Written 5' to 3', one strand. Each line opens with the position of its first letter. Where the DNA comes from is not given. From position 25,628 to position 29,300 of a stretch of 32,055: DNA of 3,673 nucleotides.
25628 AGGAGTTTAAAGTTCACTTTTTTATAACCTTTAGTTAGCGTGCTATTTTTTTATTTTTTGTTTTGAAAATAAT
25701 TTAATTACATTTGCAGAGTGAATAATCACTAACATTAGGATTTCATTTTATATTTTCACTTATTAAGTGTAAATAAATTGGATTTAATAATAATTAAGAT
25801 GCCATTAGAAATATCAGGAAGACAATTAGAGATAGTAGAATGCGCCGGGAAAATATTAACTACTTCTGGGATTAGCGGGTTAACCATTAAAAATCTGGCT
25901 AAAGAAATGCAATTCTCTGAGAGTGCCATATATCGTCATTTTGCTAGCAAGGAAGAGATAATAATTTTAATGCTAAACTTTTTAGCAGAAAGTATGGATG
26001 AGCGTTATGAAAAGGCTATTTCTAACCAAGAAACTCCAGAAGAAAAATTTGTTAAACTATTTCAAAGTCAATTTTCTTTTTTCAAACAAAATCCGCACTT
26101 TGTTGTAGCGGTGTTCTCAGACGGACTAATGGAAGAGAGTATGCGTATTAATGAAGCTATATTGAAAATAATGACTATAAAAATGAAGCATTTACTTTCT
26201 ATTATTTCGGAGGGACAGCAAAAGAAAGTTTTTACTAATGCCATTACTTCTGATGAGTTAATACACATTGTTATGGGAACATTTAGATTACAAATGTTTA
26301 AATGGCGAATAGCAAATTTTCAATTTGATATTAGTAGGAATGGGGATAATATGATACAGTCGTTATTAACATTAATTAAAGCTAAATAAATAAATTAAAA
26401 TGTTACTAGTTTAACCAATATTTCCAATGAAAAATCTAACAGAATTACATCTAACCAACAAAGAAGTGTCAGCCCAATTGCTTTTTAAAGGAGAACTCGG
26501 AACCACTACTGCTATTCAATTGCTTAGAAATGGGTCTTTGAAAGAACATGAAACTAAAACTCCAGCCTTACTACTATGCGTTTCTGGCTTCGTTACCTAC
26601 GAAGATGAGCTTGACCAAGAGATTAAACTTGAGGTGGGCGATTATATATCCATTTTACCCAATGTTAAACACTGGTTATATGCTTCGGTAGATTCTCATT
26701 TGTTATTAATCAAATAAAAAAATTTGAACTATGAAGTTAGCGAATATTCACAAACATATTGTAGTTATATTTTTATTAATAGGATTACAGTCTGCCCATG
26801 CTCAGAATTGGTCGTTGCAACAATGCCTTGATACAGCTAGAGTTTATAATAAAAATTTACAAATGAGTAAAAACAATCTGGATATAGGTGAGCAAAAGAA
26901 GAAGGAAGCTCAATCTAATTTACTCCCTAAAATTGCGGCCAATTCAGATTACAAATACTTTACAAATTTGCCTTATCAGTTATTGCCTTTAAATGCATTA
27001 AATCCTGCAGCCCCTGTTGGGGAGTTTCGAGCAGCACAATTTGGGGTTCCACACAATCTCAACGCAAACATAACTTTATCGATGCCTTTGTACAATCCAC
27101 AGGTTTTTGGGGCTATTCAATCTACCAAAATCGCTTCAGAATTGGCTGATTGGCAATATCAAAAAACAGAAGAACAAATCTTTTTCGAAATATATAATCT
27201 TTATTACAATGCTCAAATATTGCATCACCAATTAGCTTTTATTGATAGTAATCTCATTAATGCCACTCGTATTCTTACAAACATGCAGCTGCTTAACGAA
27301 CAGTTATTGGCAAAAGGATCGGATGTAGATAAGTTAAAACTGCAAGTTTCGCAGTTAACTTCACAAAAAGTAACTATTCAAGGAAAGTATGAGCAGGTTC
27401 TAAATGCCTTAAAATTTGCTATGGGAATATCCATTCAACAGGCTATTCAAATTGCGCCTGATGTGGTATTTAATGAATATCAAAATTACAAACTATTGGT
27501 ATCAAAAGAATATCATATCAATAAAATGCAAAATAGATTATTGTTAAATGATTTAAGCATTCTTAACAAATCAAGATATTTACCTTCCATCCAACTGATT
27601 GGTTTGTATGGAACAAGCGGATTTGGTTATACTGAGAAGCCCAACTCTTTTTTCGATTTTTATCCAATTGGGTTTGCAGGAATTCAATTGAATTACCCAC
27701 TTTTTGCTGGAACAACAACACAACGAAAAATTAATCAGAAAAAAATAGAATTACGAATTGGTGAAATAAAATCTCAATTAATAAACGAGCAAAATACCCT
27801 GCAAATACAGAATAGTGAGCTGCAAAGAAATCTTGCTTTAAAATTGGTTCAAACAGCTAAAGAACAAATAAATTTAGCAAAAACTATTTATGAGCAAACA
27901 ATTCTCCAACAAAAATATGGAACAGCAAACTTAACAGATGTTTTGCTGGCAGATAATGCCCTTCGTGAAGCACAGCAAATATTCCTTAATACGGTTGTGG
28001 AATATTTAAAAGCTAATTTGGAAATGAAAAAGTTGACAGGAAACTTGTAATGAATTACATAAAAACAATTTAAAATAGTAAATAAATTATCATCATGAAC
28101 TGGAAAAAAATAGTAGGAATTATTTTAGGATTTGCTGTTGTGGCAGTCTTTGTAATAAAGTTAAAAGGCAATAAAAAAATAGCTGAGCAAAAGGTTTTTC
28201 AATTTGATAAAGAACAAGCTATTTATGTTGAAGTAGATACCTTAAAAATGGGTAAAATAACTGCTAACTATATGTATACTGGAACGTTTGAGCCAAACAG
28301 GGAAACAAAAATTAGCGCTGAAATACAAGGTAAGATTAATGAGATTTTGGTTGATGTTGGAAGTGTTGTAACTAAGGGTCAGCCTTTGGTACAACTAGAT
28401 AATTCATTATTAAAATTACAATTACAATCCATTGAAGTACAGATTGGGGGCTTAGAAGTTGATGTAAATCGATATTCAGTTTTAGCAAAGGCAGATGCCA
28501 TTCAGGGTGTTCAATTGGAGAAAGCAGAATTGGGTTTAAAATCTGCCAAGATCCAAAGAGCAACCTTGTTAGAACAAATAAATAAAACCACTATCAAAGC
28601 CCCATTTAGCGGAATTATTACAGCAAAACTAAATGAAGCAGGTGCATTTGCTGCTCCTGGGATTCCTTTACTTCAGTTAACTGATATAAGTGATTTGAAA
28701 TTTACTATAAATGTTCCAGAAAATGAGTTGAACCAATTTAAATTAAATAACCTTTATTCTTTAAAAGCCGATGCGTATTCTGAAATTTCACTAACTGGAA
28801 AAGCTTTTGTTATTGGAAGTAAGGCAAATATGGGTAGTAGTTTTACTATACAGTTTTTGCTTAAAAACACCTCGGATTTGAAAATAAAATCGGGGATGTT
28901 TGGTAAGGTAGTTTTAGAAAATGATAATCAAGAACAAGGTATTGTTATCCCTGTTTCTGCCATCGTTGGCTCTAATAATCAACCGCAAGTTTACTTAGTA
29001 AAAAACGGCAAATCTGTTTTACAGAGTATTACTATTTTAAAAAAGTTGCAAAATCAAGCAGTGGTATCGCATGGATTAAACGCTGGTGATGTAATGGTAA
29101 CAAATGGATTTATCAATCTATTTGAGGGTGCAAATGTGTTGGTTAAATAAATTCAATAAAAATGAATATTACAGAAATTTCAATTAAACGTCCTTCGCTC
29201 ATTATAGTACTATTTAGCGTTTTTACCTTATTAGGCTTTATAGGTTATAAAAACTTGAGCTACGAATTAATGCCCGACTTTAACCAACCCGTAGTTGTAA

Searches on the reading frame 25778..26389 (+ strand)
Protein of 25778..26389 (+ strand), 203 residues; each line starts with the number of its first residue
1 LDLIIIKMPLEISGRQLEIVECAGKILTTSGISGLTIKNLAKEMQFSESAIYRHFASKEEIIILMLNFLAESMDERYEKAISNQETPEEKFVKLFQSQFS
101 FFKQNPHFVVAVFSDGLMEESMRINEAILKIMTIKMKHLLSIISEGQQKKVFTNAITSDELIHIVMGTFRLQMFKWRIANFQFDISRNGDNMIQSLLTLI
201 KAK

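Call 19: search_protein_families(library=pfam, proteins=[window:25778-26389:+])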
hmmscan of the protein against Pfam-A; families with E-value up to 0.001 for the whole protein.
window:25778-26389:+ (203 aa): 5 families
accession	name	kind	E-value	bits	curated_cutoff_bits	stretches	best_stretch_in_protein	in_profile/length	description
PF00440.29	TetR_N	-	1.4e-08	34.8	24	1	23-62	5-44/47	Bacterial regulatory proteins, tetR family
PF08359.16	TetR_C_4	-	2.7e-07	31.2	21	1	75-196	10-130/133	YsiA-like protein, C-terminal region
PF16295.10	TetR_C_10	-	0.00022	21.9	28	1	72-170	7-101/132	Tetracyclin repressor-like, C-terminal domain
PF17938.6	TetR_C_29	-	0.00025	21.6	26.2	1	87-166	1-81/119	Tetracyclin repressor-like, C-terminal domain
PF14493.12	HTH_40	-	0.00082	20.1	27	0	33-92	11-72/89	Helix-turn-helix domain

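Call 21: search_protein_families(library=ncbifam, proteins=[window:25778-26389:+])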
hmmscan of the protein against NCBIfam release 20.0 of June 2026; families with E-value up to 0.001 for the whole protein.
window:25778-26389:+ (203 aa): 15 families
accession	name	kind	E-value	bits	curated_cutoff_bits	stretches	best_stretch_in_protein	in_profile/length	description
NF007015.0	PRK09480.1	equivalog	1.6e-15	57.2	120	1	13-170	9-170/197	nucleoid occlusion factor SlmA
NF053878.1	FATransRegFadRBac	equivalog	2.9e-15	56.6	200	1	18-197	7-185/190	fatty acid metabolism transcriptional regulator FadR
TIGR03384.1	betaine_BetI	equivalog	5.9e-09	35.9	201.3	1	15-105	9-99/189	choline-binding transcriptional repressor BetI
NF050111.1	TransRegSACE7040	equivalog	2.7e-08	33.9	250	1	15-109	2-96/186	SACE_7040 family transcriptional regulator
NF007430.0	PRK09975.1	equivalog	3.2e-08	33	274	1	16-201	14-202/220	acrEF/envCD operon transcriptional regulator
NF011572.0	PRK14996.1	equivalog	6.1e-08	32.8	144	1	14-161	8-151/192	TetR family transcriptional regulator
NF041196.1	ScbR_bind_reg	equivalog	1.8e-07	31.5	150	1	18-200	10-189/191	ScbR family autoregulator-binding transcription factor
NF001978.0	PRK00767.1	equivalog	1.1e-06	28.6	118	1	15-141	10-134/197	transcriptional regulator BetI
NF053731.1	TransRegFasRMycb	equivalog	5.2e-06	26.4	330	1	13-121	10-118/199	HTH-type transcriptional activator FasR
NF010319.1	PRK13756.1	equivalog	8.6e-06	25.7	265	1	18-92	6-77/199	tetracycline resistance transcriptional repressor TetR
NF037937.1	septum_RefZ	equivalog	1.4e-05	25.1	180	1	18-161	3-147/195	forespore capture DNA-binding protein RefZ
NF051852.1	efflux_TF_MtrR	exception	9.7e-05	22.2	280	1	20-200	16-201/205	multidrug efflux system transcriptional repressor MtrR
NF033703.1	transcr_KstR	equivalog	0.00041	20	280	1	18-111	11-104/185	cholesterol catabolism transcriptional regulator KstR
NF007949.0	PRK10668.1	equivalog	0.00071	19.1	271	0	17-75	14-72/216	multidrug efflux transporter transcriptional repressor AcrR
NF008647.0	PRK11640.1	equivalog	0.00093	19.4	267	0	18-96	5-84/191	transcriptional regulator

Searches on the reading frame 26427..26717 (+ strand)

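Call 19: search_protein_families(library=pfam, proteins=[window:26427-26717:+])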
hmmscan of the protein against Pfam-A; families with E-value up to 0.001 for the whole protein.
window:26427-26717:+ (96 aa): 1 family
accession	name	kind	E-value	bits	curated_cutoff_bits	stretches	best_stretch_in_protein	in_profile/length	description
PF07883.17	Cupin_2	-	0.00043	20.4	27.2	1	39-88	12-60/70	Cupin domain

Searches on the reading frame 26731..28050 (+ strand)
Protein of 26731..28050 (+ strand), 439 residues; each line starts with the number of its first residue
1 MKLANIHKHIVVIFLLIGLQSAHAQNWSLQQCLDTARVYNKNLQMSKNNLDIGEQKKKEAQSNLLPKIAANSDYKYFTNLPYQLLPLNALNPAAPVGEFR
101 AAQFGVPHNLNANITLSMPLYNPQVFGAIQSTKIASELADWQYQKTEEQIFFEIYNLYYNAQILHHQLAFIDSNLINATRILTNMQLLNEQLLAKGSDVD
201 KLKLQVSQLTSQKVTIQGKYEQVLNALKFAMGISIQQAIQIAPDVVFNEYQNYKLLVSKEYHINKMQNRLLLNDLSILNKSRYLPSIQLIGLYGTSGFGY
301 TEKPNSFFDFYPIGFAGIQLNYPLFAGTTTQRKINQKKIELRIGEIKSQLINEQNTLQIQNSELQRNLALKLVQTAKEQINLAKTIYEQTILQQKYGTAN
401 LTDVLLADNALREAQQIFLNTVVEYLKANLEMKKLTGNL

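Call 19: search_protein_families(library=pfam, proteins=[window:26731-28050:+])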
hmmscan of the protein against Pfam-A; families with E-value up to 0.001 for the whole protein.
window:26731-28050:+ (439 aa): 1 family
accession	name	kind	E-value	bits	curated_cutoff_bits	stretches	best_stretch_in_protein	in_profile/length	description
PF02321.23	OEP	-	2.7e-41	141.9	22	2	29-232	1-187/187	Outer membrane efflux protein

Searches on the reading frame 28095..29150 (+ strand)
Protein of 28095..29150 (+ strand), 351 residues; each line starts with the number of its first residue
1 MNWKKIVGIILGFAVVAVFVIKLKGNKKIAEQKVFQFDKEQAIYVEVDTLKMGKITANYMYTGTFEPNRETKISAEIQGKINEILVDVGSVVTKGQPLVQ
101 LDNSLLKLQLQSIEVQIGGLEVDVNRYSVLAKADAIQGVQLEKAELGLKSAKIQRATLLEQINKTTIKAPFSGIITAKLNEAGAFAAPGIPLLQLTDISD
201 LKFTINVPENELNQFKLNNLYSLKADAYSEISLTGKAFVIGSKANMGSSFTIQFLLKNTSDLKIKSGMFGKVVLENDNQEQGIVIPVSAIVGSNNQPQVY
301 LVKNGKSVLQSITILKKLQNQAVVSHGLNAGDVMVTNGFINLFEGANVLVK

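Call 19: search_protein_families(library=pfam, proteins=[window:28095-29150:+])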
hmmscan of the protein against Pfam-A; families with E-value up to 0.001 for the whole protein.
window:28095-29150:+ (351 aa): 4 families
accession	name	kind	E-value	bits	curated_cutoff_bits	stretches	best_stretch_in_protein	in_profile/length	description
PF16576.10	HlyD_D23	-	1.5e-16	60.8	30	1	66-269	15-213/214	Barrel-sandwich domain of CusB or HlyD membrane-fusion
PF13437.12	HlyD_3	-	2e-15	57.9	22.2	1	166-266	1-105/106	HlyD family secretion protein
PF13533.13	Biotin_lipoyl_2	-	2.7e-05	24.3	29.8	1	72-102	2-32/32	Biotin-lipoyl like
PF00364.28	Biotin_lipoyl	-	0.00085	19.5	22.1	0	70-101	42-73/73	Biotin-requiring enzyme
